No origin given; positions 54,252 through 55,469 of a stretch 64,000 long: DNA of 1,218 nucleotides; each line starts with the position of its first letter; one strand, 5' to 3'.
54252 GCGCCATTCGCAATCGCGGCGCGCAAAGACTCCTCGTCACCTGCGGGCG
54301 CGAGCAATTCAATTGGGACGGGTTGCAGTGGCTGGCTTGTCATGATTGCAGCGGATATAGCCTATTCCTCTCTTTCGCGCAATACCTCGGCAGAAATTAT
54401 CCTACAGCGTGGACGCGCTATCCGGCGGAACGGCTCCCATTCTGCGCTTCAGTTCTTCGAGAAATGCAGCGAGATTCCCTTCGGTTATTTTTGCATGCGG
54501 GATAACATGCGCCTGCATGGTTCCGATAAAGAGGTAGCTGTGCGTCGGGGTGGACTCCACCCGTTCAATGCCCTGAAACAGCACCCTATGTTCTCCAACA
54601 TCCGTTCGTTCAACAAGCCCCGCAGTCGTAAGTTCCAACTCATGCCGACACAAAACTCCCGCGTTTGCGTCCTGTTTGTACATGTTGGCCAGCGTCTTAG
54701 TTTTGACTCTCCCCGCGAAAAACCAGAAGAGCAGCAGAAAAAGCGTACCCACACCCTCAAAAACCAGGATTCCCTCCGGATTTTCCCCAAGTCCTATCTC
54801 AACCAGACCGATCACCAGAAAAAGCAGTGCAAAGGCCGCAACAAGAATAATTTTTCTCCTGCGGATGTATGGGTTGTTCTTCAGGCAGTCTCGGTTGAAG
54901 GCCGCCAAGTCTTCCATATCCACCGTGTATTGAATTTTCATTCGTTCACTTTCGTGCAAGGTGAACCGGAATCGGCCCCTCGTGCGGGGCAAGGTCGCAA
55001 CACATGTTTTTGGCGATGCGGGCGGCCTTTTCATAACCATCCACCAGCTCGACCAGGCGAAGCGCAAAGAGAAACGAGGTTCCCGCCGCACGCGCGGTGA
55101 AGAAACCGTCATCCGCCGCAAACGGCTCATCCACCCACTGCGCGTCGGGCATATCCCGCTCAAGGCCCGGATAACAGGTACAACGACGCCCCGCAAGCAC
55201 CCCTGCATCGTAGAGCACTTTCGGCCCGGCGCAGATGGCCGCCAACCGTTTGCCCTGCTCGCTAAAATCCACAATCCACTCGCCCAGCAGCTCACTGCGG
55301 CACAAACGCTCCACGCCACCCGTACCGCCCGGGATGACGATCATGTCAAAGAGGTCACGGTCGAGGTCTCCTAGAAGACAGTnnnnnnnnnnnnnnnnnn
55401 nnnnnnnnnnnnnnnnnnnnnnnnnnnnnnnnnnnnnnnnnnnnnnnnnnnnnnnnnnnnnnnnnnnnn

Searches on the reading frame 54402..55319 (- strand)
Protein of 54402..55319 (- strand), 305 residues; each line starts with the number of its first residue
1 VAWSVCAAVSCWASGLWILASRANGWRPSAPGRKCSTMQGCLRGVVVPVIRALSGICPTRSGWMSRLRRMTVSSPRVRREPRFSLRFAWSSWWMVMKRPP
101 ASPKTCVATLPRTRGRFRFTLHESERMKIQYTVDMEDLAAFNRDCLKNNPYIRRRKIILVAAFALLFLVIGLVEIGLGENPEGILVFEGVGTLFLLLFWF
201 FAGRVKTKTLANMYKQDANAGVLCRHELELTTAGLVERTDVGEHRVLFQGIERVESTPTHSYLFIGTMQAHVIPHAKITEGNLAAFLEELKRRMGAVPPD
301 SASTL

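Call 22: search_protein_families(library=ncbifam, proteins=[window:54402-55319:-], max_evalue=1e-8)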
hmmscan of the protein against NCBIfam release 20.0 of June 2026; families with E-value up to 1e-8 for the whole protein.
window:54402-55319:- (305 aa): 0 families

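Call 41: search_protein_families(library=pfam, proteins=[window:54402-55319:-], max_evalue=0.00001)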
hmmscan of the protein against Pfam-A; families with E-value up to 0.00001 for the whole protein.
window:54402-55319:- (305 aa): 1 family
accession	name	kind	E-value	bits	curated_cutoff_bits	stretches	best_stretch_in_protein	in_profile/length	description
PF14317.12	YcxB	-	2.8e-06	27.4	23.3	1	234-288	5-59/61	YcxB-like protein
